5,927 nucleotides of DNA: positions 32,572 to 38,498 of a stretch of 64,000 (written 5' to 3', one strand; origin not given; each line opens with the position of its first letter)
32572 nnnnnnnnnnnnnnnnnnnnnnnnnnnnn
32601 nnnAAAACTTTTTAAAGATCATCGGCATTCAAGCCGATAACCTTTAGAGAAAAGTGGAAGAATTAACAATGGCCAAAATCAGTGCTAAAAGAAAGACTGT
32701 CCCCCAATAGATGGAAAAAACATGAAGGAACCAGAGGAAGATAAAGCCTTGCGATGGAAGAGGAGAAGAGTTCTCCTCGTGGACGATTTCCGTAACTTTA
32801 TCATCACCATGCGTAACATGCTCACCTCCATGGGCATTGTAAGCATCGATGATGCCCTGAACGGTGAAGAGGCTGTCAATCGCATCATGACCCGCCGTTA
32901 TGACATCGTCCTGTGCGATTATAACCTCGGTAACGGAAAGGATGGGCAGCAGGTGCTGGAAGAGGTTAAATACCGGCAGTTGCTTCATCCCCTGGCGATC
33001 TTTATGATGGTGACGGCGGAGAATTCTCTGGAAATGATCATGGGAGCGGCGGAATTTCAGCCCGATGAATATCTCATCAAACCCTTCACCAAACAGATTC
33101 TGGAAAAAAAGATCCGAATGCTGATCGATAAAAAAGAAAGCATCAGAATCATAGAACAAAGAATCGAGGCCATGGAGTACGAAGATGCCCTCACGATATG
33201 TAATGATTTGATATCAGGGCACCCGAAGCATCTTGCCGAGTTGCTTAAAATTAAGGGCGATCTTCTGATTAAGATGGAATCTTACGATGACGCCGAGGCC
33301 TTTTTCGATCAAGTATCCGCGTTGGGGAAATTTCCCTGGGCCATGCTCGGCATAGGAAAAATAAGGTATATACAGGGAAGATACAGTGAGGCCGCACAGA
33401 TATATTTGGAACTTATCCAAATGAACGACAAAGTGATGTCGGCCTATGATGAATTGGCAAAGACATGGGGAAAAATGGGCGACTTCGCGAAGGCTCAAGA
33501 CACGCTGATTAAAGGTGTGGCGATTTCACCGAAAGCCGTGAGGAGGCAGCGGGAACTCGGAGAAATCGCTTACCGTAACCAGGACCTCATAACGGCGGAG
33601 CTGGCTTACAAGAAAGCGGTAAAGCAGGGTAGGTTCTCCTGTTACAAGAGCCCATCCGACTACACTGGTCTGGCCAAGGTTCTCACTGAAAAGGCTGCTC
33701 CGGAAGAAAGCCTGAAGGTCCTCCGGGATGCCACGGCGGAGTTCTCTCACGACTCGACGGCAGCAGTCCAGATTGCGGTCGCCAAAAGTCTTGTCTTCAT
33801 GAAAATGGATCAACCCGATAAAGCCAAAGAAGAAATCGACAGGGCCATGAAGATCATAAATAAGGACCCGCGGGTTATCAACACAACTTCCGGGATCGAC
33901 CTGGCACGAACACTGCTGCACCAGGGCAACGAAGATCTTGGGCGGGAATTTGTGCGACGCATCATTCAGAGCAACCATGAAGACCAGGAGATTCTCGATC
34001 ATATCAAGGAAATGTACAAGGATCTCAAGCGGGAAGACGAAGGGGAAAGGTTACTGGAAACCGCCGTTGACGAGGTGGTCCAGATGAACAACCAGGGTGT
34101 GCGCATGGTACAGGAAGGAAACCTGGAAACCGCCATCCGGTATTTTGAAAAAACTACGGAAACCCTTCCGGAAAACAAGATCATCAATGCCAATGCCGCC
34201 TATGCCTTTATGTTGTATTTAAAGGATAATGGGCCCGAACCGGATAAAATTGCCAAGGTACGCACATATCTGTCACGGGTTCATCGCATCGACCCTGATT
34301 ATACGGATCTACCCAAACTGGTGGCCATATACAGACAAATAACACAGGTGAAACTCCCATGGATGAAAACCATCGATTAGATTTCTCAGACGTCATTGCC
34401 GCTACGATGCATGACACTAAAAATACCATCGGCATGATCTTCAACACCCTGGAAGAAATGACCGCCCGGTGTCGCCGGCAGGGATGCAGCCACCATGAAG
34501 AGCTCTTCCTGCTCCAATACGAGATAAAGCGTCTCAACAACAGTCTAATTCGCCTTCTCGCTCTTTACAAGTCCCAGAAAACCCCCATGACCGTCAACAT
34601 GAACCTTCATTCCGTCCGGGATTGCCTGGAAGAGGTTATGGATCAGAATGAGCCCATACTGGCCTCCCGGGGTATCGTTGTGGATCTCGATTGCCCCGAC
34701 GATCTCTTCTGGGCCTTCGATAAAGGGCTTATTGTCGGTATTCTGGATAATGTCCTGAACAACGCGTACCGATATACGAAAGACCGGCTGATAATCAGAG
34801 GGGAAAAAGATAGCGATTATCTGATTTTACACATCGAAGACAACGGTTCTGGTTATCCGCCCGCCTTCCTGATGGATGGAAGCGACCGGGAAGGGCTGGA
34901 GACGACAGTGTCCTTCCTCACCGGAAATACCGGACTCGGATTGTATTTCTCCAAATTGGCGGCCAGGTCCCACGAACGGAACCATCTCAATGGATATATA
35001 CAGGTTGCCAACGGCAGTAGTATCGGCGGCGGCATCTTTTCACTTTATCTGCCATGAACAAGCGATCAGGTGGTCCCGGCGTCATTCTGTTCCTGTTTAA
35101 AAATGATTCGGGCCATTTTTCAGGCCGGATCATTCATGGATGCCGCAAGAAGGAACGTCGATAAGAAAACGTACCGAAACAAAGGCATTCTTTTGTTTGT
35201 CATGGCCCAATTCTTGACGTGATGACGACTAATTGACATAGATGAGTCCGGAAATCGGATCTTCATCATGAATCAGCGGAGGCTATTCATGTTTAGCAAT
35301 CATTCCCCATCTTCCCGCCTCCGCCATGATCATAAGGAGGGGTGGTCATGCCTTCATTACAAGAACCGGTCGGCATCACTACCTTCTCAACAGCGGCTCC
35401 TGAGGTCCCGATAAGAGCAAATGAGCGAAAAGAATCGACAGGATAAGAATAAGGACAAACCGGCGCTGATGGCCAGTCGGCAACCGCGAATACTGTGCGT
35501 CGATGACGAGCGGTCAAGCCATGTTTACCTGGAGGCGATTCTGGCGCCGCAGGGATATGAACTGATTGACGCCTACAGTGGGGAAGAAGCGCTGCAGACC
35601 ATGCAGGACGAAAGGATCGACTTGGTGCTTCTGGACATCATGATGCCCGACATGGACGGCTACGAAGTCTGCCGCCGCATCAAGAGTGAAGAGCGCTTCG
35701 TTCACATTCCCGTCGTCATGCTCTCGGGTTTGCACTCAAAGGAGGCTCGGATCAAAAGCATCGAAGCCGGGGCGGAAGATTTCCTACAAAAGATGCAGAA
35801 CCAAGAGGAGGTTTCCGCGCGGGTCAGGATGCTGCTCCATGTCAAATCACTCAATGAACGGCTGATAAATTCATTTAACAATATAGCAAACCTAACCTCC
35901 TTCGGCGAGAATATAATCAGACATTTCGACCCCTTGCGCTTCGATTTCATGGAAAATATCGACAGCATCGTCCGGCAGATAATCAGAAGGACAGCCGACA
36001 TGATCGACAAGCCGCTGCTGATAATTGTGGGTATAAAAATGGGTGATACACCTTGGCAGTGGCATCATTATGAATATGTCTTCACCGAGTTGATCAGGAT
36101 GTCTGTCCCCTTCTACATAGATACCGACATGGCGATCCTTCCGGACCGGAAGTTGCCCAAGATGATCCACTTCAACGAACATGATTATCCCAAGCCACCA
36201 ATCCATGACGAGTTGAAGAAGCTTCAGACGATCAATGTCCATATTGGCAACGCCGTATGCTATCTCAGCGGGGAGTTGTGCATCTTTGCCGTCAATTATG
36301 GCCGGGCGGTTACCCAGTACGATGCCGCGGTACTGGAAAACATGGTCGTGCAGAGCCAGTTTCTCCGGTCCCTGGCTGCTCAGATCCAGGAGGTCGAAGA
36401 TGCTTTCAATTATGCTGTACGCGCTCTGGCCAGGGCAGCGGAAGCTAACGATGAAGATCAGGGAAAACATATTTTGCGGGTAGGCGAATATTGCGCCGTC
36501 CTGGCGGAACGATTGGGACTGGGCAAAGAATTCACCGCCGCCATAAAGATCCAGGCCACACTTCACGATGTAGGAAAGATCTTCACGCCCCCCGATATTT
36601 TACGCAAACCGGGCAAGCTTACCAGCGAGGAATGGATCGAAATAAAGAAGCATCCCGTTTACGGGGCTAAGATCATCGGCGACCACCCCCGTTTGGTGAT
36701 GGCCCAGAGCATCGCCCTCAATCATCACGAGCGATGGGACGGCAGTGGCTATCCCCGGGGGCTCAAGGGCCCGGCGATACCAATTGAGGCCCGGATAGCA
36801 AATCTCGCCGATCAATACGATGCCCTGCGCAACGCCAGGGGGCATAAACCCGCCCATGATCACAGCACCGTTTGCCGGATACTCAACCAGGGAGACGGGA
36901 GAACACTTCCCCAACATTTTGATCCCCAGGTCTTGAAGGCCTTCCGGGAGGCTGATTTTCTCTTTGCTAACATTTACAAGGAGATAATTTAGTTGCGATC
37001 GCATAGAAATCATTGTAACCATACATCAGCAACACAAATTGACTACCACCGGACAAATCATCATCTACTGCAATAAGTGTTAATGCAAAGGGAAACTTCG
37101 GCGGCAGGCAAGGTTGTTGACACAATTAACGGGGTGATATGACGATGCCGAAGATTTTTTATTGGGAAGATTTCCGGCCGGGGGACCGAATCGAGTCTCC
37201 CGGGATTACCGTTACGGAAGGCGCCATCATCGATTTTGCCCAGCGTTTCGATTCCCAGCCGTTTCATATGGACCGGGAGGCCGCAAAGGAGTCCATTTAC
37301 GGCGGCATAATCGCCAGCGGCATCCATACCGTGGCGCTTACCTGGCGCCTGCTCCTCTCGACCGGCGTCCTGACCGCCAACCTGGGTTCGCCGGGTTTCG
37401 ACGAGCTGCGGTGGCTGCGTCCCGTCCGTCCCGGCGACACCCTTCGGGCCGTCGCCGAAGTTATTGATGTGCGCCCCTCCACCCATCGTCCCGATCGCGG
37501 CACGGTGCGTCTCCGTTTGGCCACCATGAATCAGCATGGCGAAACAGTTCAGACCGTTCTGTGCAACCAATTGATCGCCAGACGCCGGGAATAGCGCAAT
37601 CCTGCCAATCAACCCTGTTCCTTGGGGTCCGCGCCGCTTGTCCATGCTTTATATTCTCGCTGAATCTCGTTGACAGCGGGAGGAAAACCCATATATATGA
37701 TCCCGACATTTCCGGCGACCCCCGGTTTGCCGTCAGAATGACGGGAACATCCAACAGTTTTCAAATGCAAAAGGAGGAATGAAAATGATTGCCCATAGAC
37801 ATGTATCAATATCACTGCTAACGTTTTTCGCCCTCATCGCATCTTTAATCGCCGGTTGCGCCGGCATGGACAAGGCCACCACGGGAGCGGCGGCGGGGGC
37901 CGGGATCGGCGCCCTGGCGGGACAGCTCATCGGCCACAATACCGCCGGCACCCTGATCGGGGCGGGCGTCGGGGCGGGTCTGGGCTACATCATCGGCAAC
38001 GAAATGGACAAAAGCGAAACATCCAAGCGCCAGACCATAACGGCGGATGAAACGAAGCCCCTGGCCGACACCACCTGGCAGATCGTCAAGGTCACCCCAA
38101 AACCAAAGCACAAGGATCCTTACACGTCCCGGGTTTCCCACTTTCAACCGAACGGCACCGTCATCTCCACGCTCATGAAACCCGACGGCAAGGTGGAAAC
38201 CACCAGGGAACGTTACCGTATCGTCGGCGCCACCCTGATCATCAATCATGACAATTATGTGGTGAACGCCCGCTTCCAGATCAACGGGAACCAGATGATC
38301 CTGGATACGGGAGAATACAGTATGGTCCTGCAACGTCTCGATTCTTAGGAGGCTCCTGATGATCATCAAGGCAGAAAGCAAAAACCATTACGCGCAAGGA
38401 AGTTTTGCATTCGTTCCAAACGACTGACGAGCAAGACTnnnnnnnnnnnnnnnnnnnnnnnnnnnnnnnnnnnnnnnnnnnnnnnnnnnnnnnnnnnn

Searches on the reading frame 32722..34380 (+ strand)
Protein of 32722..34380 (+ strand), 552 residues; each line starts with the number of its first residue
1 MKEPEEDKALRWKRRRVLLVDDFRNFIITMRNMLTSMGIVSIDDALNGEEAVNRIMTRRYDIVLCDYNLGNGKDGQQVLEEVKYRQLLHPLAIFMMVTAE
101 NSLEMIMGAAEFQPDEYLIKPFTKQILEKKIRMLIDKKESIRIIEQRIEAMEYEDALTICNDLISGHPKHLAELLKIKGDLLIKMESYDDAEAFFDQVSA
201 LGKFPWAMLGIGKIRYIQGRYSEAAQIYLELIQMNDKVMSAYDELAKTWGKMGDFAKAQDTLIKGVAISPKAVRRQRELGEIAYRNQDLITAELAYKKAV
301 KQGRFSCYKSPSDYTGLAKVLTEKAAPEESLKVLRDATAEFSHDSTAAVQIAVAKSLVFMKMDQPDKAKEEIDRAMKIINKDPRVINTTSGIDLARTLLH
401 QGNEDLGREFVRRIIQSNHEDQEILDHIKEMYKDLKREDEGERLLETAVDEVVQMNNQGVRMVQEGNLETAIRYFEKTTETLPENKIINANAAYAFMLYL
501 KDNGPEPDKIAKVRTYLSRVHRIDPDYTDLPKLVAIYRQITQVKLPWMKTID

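Call 56: search_protein_families(library=pfam, proteins=[window:32722-34380:+], max_evalue=0.001)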
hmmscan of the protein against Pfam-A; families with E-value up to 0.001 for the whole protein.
window:32722-34380:+ (552 aa): 14 families
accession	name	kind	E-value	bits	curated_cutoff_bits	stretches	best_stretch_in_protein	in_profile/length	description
PF00072.30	Response_reg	-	5.6e-17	62.4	30.2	1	17-131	1-110/111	Response regulator receiver domain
PF07719.23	TPR_2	-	2.1e-16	59.1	27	0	208-235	4-31/34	Tetratricopeptide repeat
PF14559.12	TPR_19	-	7.6e-16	58.6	25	0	182-242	1-61/68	Tetratricopeptide repeat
PF13428.12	TPR_14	-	4.1e-13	49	23.5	0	206-247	2-43/44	Tetratricopeptide repeat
PF13432.12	TPR_16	-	3.4e-12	47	32.7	1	179-233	4-59/65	Tetratricopeptide repeat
PF13424.12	TPR_12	-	1.8e-11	44.5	30.1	0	206-234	46-74/77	Tetratricopeptide repeat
PF00515.34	TPR_1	-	1.6e-09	37.6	27.8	0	172-198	1-27/34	Tetratricopeptide repeat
PF13181.12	TPR_8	-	1.3e-08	34.8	25.7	0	353-380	5-32/34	Tetratricopeptide repeat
PF25062.1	ARM_TT21_N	-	9.3e-07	29.2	40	0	173-256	136-219/222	Tetratricopeptide repeat protein 21 N-terminal ARM repeat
PF23914.1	TPR_CcmH_CycH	-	1.5e-05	25.3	42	0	463-536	61-129/158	Cytochrome c-type biogenesis protein H TPR domain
PF13374.12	TPR_10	-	1.9e-05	24.9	27.5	0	216-234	13-31/42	Tetratricopeptide repeat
PF09976.15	TPR_21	-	0.00014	22.1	25.5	0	222-382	37-179/193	Tetratricopeptide repeat-like domain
PF13176.12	TPR_7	-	0.00014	22.1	27.9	0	211-234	5-28/36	Tetratricopeptide repeat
PF25063.1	ARM_TT21_C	-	0.00053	20.3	35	0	323-420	33-127/209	Tetratricopeptide repeat protein 21 C-terminal ARM domain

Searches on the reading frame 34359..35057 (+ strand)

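Call 95: search_protein_families(library=pfam, proteins=[window:34359-35057:+], max_evalue=0.001)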
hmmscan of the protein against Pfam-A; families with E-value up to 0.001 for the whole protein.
window:34359-35057:+ (232 aa): 1 family
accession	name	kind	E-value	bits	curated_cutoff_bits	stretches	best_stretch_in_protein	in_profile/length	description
PF02518.31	HATPase_c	-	5.4e-08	33.7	26.4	1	126-231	7-107/111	Histidine kinase-, DNA gyrase B-, and HSP90-like ATPase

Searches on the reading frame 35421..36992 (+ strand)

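Call 56: search_protein_families(library=pfam, proteins=[window:35421-36992:+], max_evalue=0.001)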
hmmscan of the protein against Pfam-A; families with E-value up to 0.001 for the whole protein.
window:35421-36992:+ (523 aa): 3 families
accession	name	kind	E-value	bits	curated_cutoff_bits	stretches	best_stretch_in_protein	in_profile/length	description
PF13487.12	HD_5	-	4.7e-33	114.8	27.2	1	336-503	3-169/170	HD domain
PF00072.30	Response_reg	-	1.7e-26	93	30.2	1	24-135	1-110/111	Response regulator receiver domain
PF01966.28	HD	-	1.1e-19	71.2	22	1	349-468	3-115/116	HD domain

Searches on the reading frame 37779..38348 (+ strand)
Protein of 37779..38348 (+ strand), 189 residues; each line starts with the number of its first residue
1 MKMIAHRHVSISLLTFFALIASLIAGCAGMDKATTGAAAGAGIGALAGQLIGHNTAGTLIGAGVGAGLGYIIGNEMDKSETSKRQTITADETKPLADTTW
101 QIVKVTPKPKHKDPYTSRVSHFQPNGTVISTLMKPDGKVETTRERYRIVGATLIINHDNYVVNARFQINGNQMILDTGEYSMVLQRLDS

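Call 95: search_protein_families(library=pfam, proteins=[window:37779-38348:+], max_evalue=0.001)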
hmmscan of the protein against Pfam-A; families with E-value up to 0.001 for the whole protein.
window:37779-38348:+ (189 aa): 3 families
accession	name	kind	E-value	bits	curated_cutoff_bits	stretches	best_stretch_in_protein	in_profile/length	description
PF13488.11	Gly-zipper_Omp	-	1.2e-10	41.5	25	1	36-79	2-45/46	Glycine zipper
PF13441.11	Gly-zipper_YMGG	-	3.1e-09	36.8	28.9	1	32-74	2-44/45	YMGG-like Gly-zipper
PF05433.20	Rick_17kDa_Anti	-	3.8e-07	30.3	24.2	1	36-76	2-42/43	Glycine zipper 2TM domain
